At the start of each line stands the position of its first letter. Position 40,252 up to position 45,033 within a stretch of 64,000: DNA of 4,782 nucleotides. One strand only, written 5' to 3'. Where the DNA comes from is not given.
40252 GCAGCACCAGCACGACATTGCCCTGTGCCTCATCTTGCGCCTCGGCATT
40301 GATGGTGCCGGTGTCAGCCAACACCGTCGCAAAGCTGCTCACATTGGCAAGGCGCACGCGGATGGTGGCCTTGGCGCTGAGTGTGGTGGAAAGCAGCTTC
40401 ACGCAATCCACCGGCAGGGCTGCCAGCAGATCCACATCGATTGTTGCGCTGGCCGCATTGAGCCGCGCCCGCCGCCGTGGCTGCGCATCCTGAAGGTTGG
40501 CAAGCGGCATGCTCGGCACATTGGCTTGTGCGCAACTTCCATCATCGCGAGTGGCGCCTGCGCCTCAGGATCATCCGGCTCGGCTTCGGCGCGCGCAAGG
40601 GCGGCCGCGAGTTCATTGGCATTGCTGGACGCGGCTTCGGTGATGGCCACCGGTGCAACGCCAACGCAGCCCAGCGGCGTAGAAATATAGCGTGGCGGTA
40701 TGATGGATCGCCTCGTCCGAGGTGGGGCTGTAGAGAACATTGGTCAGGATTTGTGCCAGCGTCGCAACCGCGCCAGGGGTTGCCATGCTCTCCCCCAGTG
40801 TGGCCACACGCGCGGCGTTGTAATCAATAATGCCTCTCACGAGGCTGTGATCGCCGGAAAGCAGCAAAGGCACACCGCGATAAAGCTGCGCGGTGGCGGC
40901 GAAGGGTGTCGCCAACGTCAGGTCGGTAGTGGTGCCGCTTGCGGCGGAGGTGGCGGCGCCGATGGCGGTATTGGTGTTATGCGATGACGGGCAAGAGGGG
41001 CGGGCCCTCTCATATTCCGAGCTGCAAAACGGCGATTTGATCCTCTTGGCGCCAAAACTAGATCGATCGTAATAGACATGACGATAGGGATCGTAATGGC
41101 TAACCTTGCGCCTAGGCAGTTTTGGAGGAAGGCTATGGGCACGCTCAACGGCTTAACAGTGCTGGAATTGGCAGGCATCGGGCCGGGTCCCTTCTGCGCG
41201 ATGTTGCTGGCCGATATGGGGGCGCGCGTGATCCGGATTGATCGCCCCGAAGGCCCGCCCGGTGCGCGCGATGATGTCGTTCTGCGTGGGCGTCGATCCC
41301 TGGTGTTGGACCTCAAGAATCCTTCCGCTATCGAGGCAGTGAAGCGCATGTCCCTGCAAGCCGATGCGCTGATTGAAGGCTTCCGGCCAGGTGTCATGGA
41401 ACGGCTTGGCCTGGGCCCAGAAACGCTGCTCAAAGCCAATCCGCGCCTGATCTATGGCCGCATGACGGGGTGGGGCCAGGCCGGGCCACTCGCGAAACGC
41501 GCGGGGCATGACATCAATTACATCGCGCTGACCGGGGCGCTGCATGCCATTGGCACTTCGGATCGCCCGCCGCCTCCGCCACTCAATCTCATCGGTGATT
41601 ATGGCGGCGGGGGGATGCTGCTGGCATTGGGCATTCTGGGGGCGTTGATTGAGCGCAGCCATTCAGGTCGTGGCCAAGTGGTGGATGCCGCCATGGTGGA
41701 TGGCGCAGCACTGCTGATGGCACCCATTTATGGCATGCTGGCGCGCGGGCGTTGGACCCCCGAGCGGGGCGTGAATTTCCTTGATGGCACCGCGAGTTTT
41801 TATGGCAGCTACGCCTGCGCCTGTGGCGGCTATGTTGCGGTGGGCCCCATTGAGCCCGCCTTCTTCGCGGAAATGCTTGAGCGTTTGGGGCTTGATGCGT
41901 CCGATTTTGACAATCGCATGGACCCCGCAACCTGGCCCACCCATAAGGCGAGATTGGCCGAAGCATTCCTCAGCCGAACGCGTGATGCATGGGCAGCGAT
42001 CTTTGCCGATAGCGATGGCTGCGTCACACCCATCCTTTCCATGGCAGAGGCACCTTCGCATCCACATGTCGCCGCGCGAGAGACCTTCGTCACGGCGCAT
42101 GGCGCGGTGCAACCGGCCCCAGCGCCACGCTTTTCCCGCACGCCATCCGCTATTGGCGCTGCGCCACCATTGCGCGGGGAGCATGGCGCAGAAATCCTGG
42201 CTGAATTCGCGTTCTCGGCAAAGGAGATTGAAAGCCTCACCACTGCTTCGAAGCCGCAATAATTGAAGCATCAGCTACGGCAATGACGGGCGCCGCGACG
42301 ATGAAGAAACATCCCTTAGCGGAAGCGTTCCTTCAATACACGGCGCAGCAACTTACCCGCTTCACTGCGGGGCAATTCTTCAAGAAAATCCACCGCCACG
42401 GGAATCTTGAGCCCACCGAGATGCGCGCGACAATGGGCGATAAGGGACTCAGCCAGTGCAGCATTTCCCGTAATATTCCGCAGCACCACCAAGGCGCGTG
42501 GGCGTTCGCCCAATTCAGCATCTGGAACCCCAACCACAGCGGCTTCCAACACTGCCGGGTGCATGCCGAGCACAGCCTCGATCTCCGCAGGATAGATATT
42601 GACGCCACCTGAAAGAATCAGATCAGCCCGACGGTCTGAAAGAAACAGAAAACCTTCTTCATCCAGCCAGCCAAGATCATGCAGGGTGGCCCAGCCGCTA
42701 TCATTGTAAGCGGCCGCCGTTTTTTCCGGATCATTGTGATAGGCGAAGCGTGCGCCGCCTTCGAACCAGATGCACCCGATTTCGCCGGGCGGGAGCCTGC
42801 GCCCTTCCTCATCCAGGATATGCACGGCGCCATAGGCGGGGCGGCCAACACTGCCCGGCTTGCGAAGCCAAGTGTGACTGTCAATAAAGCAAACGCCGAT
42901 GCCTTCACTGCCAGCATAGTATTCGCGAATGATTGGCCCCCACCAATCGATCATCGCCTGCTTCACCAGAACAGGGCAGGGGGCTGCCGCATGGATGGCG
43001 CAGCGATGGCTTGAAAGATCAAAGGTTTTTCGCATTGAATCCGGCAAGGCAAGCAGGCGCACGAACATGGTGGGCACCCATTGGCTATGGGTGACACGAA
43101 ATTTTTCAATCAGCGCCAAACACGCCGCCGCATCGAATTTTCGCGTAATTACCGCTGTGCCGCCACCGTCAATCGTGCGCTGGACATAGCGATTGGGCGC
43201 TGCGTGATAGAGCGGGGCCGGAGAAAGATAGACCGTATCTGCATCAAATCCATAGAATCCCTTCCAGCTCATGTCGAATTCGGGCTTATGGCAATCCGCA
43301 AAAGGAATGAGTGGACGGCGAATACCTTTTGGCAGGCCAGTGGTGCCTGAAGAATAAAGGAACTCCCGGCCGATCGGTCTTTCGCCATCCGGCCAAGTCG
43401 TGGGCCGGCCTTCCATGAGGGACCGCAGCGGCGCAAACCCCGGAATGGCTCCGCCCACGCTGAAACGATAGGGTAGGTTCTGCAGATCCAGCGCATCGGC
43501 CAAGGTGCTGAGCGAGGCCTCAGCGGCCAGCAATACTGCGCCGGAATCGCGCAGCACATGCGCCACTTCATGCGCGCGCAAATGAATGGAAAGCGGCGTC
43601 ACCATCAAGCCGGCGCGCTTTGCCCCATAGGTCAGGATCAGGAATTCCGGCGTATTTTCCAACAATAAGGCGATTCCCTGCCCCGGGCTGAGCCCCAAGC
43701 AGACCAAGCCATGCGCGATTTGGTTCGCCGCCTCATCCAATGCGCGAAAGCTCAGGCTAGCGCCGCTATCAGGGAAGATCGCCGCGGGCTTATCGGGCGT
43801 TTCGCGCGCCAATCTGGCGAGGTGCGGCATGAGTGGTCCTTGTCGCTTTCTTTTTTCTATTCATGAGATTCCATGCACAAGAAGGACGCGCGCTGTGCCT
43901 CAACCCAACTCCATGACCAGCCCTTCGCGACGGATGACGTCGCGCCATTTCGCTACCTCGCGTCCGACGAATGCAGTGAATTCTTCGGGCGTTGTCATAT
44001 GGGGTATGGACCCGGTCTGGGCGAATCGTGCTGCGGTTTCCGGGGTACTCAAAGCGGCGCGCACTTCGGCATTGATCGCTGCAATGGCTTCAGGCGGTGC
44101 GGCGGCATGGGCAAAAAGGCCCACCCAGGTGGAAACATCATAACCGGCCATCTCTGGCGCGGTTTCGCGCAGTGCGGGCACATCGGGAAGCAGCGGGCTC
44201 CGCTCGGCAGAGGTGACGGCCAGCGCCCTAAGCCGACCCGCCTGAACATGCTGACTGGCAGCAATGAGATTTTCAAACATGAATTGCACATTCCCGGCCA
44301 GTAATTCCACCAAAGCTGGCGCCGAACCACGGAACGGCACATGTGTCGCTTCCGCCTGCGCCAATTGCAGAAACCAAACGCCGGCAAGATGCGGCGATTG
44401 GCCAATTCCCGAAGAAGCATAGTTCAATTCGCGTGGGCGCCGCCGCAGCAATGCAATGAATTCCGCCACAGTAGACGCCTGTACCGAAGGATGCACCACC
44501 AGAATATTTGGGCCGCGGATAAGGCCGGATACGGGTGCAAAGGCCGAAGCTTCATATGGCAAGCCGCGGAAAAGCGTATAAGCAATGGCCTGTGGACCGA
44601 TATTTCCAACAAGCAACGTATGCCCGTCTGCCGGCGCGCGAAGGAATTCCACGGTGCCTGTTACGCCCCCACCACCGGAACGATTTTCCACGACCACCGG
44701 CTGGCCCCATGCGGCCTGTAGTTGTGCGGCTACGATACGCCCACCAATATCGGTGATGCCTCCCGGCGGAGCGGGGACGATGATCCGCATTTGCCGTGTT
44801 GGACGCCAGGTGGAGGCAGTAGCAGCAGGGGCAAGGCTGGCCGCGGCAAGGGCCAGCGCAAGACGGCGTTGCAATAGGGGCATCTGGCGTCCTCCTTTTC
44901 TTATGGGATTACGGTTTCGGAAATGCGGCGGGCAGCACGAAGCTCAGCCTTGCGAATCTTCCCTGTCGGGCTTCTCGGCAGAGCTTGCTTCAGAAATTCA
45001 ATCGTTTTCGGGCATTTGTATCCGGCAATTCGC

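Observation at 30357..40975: Array of three diverged phage tail-gene copies, each followed by a different metabolic cassette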

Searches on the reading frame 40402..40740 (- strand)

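Call 7: search_protein_families(library=pfam, proteins=[window:40402-40740:-], max_evalue=0.1)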
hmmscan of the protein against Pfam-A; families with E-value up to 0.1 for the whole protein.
window:40402-40740:- (113 aa): 1 family
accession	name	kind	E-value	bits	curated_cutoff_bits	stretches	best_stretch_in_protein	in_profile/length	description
PF14561.12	TPR_20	-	0.037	14.8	25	1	39-72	3-36/90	Tetratricopeptide repeat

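Call 8: search_protein_families(library=phrogs, proteins=[window:40402-40740:-], max_evalue=0.1)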
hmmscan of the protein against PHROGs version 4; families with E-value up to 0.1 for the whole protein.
window:40402-40740:- (113 aa): 0 families

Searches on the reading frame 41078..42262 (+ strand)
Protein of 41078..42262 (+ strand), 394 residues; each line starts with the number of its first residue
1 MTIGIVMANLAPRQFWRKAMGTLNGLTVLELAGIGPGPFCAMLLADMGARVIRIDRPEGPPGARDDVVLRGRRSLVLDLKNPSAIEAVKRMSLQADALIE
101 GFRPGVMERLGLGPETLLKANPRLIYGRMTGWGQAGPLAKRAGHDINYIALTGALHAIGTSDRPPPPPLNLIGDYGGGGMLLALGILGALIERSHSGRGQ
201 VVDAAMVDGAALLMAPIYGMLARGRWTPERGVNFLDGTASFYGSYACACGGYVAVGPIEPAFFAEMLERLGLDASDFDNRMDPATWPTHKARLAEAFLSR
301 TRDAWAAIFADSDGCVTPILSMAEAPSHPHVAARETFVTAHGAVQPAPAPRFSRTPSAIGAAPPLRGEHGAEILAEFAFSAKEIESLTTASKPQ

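Call 19: find_encoding_contigs(protein=window:41078-42262:+, flank=10000, max_places=4)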
Protein window:41078-42262:+ (394 aa): no gene with exactly this product is on record in the collection.

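Call 49: search_protein_families(library=pfam, proteins=[window:41078-42259:+], max_evalue=0.0001)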
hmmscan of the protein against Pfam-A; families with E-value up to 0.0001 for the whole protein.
window:41078-42259:+ (394 aa): 1 family
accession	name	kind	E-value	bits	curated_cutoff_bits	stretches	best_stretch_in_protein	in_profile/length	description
PF02515.22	CoA_transf_3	-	3.4e-82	276.9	23.3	1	23-369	1-365/366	CoA-transferase family III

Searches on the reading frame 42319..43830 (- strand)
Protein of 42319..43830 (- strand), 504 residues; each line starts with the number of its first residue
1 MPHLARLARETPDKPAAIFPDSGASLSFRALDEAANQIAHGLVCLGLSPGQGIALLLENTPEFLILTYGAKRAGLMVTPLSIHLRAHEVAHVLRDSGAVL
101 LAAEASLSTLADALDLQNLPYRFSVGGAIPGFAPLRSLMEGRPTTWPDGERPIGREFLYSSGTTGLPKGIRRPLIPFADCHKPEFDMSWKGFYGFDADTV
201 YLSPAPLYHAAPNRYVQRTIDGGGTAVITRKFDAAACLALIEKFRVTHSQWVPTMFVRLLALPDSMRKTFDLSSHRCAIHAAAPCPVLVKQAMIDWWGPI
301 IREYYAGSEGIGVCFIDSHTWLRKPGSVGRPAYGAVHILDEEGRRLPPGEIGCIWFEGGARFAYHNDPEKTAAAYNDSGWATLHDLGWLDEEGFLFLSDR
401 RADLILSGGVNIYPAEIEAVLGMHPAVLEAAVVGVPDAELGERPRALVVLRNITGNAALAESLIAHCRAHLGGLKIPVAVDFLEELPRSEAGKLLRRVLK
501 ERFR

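Call 49: search_protein_families(library=pfam, proteins=[window:42319-43830:-], max_evalue=0.0001)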
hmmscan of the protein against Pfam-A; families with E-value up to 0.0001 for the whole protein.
window:42319-43830:- (504 aa): 2 families
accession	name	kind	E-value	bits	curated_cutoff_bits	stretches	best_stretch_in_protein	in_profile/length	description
PF00501.34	AMP-binding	-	1.6e-58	198.8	29.9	1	6-358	3-376/384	AMP-binding enzyme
PF13193.12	AMP-binding_C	-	1e-19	71.6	24.5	1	416-493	1-76/76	AMP-binding enzyme C-terminal domain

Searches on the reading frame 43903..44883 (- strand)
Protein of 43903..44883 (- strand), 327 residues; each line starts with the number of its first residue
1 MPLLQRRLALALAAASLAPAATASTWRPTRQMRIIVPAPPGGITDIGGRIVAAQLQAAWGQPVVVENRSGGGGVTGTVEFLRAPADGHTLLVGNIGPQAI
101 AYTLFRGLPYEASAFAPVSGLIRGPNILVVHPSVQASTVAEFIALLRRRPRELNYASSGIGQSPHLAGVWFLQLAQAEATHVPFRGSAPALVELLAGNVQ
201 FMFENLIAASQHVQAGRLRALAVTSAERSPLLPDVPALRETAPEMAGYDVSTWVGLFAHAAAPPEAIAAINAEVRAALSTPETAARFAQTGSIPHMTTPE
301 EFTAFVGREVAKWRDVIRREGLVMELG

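Call 49: search_protein_families(library=pfam, proteins=[window:43903-44883:-], max_evalue=0.0001)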
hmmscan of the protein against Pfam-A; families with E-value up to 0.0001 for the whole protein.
window:43903-44883:- (327 aa): 1 family
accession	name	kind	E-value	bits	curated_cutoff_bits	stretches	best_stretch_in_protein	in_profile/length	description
PF03401.19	TctC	-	4.6e-50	171.1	27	1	49-322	3-274/274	Tripartite tricarboxylate transporter family receptor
